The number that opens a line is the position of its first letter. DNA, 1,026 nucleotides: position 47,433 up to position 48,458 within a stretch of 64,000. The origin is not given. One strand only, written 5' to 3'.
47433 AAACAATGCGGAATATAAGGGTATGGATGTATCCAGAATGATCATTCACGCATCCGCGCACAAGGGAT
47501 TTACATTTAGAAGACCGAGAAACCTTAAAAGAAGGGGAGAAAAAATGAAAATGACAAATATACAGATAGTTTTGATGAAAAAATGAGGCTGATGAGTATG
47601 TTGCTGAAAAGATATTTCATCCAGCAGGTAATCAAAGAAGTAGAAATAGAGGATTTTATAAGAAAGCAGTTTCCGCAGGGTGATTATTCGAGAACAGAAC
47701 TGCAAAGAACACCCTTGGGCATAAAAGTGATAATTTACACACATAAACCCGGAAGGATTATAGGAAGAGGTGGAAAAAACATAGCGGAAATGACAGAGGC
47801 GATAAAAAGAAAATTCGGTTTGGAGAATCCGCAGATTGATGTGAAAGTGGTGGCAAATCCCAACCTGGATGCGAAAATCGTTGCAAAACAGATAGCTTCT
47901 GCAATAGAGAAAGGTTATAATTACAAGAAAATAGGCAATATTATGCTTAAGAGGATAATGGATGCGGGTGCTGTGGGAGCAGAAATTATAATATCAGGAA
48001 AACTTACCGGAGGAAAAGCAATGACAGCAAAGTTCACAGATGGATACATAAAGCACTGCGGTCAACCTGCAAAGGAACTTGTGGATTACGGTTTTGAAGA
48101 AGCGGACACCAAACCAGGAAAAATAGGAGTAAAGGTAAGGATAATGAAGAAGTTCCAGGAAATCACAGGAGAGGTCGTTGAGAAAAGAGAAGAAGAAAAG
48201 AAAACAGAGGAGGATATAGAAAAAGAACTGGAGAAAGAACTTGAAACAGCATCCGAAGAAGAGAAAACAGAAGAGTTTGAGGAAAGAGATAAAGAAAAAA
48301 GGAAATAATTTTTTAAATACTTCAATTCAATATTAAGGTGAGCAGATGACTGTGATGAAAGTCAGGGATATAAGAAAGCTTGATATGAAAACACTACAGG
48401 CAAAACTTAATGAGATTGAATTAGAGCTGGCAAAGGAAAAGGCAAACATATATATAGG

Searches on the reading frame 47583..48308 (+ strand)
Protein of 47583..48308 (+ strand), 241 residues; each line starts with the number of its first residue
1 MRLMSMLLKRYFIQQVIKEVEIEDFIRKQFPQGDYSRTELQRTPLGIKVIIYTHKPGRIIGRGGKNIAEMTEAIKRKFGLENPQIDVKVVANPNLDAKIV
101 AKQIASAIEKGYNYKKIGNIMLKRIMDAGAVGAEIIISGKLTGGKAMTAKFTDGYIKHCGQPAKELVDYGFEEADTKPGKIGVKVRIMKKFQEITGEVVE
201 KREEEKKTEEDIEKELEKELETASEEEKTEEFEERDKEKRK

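Call 31: search_protein_families(library=pfam, proteins=[window:47583-48308:+], max_evalue=0.00001)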
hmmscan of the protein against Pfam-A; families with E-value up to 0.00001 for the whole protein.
window:47583-48308:+ (241 aa): 2 families
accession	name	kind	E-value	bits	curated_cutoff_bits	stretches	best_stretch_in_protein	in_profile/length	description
PF00189.25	Ribosomal_S3_C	-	6.9e-24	84.6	34.1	1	104-187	1-83/83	Ribosomal protein S3, C-terminal domain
PF07650.23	KH_2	-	2e-13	50.4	22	1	21-90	1-71/78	KH domain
